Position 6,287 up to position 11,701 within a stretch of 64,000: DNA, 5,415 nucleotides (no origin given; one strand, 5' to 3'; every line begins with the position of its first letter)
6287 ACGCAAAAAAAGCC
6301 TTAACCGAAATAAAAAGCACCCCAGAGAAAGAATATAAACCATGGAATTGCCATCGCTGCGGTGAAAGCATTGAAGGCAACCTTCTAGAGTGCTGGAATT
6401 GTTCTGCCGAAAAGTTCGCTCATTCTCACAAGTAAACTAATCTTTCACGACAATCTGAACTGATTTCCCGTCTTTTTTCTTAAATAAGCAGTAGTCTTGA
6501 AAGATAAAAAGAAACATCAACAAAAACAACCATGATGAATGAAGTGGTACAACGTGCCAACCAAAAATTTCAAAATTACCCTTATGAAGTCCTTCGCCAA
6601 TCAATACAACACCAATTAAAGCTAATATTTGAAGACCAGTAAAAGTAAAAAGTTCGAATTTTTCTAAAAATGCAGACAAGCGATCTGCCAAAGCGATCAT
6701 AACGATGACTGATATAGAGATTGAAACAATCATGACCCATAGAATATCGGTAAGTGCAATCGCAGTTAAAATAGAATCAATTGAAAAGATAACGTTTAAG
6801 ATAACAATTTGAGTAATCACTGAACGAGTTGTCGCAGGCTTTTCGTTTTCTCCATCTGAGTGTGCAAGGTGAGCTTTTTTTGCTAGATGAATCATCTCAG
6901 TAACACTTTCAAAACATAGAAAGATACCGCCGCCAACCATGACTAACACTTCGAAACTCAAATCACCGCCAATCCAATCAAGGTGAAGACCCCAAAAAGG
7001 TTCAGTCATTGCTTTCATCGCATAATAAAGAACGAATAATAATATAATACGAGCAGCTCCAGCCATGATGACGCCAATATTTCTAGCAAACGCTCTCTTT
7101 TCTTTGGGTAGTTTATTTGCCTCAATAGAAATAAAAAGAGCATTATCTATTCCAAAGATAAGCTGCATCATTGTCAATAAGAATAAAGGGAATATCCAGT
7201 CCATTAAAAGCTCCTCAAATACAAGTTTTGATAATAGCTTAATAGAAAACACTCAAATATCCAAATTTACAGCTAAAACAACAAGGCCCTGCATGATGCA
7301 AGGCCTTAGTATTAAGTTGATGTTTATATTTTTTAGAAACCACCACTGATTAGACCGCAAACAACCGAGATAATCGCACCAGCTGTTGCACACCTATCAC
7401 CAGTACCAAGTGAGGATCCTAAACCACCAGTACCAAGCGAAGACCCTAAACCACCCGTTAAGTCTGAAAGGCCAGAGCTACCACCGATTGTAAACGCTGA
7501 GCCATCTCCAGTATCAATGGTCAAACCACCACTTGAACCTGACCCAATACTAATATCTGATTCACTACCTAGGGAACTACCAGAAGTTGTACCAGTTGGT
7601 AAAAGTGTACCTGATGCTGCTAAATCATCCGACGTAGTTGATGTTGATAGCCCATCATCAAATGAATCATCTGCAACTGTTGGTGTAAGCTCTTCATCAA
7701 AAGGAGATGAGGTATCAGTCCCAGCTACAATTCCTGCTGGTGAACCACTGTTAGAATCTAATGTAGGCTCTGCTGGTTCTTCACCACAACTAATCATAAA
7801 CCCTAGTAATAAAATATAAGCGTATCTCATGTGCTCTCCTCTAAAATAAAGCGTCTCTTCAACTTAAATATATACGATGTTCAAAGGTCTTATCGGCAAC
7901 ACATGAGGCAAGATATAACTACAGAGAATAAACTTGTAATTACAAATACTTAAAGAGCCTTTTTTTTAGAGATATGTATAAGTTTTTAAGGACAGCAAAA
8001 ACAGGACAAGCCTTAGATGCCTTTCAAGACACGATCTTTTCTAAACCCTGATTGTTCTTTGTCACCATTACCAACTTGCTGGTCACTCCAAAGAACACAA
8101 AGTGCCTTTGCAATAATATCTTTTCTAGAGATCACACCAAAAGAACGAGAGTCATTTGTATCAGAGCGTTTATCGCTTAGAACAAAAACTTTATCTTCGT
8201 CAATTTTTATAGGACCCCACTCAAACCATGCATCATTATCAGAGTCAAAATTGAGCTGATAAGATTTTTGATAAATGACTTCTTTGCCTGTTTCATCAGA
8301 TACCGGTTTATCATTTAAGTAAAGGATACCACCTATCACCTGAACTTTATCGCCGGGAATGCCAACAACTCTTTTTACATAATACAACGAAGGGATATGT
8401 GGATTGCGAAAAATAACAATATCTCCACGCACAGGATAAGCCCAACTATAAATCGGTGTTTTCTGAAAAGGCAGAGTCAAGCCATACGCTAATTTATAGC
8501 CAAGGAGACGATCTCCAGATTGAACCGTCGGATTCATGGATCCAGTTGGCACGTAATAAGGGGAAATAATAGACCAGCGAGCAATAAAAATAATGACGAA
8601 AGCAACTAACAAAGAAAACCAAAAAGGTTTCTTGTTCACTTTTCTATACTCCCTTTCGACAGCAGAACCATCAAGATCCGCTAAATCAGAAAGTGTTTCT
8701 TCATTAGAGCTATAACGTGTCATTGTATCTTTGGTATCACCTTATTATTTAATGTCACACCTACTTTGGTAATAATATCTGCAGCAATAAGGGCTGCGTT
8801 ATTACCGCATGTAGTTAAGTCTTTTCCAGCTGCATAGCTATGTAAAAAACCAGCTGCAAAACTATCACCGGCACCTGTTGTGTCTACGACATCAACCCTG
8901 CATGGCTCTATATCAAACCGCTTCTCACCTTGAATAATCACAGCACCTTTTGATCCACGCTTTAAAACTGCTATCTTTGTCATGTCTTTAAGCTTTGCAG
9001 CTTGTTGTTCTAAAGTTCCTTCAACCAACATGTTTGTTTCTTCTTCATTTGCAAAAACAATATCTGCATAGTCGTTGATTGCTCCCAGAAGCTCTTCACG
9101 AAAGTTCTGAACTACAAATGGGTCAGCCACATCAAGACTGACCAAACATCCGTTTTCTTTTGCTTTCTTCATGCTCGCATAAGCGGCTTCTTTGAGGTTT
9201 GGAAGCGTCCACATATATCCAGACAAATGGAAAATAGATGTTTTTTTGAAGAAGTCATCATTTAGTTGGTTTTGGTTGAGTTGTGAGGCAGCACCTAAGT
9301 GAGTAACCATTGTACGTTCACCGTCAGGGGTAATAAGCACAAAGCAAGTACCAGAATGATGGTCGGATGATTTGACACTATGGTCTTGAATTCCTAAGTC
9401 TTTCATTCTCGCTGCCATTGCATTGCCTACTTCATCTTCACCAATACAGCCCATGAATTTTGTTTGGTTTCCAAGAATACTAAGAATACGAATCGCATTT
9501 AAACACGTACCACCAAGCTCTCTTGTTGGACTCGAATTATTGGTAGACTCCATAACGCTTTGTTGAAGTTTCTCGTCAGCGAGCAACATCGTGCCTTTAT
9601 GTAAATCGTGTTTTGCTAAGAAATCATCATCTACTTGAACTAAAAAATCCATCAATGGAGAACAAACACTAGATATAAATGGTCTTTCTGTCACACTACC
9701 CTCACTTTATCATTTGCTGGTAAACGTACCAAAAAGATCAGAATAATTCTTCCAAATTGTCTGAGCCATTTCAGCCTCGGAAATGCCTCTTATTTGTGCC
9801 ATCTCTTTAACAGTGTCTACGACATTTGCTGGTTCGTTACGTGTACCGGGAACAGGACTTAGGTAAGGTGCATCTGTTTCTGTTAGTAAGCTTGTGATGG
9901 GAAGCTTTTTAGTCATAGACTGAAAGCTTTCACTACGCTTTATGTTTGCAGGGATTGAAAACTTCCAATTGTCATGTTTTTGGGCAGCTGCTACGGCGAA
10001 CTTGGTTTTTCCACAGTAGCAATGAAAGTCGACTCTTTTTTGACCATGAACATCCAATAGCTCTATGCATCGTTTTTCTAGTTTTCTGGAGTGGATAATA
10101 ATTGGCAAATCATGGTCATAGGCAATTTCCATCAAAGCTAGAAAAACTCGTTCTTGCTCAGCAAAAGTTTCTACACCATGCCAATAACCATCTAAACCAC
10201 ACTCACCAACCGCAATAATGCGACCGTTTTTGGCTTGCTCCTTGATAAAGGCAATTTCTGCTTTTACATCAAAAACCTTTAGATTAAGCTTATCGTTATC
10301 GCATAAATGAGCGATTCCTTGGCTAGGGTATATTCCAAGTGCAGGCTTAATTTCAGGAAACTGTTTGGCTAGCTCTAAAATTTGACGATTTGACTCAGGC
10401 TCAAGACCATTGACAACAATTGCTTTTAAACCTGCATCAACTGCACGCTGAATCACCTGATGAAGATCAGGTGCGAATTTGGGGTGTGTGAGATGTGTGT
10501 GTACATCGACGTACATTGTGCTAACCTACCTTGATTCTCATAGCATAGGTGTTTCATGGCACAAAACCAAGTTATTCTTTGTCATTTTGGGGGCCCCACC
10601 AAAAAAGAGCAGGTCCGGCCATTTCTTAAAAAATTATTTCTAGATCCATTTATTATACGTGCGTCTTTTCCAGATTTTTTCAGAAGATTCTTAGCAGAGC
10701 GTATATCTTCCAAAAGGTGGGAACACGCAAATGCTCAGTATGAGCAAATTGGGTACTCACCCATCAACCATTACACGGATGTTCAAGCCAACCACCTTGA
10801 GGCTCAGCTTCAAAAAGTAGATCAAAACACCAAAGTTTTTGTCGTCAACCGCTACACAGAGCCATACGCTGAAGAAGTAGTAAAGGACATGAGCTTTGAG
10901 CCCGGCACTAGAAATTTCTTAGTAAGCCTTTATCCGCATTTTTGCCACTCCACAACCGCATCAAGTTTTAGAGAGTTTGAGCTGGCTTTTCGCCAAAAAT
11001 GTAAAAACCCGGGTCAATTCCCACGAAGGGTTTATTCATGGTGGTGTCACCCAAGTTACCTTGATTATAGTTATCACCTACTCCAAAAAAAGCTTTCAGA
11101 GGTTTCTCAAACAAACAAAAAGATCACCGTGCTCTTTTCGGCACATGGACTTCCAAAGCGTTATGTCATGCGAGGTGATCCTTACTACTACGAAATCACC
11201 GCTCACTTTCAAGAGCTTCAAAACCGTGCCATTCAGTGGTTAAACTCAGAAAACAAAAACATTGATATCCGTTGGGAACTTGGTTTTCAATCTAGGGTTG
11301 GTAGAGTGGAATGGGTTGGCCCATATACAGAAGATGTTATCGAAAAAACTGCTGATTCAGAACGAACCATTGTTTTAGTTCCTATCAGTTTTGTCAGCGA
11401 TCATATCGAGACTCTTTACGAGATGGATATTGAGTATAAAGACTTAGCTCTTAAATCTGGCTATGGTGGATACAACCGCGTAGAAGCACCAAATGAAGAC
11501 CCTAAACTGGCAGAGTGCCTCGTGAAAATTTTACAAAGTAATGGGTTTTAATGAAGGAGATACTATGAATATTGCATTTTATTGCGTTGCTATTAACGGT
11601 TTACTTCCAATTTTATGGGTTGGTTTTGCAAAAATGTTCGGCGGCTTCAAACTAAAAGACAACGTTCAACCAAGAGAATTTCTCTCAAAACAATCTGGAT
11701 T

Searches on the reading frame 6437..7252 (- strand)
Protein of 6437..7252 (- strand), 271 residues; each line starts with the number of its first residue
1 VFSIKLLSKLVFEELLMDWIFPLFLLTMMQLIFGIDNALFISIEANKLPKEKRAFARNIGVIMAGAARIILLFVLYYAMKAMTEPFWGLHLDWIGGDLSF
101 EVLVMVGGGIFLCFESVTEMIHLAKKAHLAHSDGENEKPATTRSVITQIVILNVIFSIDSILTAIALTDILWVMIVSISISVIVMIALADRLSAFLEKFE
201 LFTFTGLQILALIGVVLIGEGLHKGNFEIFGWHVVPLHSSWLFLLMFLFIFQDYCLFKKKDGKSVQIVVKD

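Call 108: search_protein_families(library=pfam, proteins=[window:6437-7252:-], max_evalue=0.00001)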
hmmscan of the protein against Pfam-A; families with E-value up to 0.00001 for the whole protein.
window:6437-7252:- (271 aa): 1 family
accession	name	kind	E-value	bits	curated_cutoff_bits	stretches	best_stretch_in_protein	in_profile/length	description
PF03741.22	TerC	-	4e-34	118.3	27.8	1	26-218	3-175/178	Integral membrane protein TerC family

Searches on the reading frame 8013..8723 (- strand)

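Call 108: search_protein_families(library=pfam, proteins=[window:8013-8723:-], max_evalue=0.00001)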
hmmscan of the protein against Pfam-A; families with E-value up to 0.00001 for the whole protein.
window:8013-8723:- (236 aa): 1 family
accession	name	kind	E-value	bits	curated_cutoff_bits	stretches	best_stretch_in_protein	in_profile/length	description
PF10502.14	Peptidase_S26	-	6e-39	134.1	22.9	1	37-212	7-168/168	Signal peptidase, peptidase S26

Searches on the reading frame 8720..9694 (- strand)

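Call 108: search_protein_families(library=pfam, proteins=[window:8720-9694:-], max_evalue=0.00001)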
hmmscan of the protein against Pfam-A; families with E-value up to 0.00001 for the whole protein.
window:8720-9694:- (324 aa): 1 family
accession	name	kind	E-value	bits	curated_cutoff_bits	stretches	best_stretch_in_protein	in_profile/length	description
PF00294.29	PfkB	-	1.8e-54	185.6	25.8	1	50-316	25-298/302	pfkB family carbohydrate kinase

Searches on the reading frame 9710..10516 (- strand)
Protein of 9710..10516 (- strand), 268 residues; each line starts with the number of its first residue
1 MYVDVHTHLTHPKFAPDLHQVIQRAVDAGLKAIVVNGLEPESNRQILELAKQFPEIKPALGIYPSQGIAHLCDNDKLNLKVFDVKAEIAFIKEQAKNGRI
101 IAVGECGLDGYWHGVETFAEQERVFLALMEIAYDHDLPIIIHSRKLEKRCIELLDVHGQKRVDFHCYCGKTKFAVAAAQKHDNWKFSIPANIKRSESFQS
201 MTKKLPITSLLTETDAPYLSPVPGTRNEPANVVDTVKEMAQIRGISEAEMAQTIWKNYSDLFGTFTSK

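Call 108: search_protein_families(library=pfam, proteins=[window:9710-10516:-], max_evalue=0.00001)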
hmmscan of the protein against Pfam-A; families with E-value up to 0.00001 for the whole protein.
window:9710-10516:- (268 aa): 1 family
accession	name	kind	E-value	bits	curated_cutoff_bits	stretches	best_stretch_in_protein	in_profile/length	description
PF01026.27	TatD_DNase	-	1.3e-61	208.6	27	1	3-263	1-253/253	TatD related DNase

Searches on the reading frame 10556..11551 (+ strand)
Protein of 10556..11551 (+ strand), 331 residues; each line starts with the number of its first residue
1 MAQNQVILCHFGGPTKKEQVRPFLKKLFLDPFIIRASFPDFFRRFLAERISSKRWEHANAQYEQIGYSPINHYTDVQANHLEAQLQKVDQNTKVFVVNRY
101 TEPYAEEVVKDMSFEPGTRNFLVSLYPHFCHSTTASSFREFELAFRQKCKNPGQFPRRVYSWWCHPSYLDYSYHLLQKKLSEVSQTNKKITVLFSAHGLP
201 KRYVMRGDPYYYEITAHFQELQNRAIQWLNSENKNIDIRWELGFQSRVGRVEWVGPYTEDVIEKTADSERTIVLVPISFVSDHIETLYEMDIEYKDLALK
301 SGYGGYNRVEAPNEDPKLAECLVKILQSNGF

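Call 108: search_protein_families(library=pfam, proteins=[window:10556-11551:+], max_evalue=0.00001)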
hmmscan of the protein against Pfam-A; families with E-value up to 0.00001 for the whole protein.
window:10556-11551:+ (331 aa): 1 family
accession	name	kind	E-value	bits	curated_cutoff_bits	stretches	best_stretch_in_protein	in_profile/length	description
PF00762.24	Ferrochelatase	-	7e-84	281.9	27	1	6-328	4-315/317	Ferrochelatase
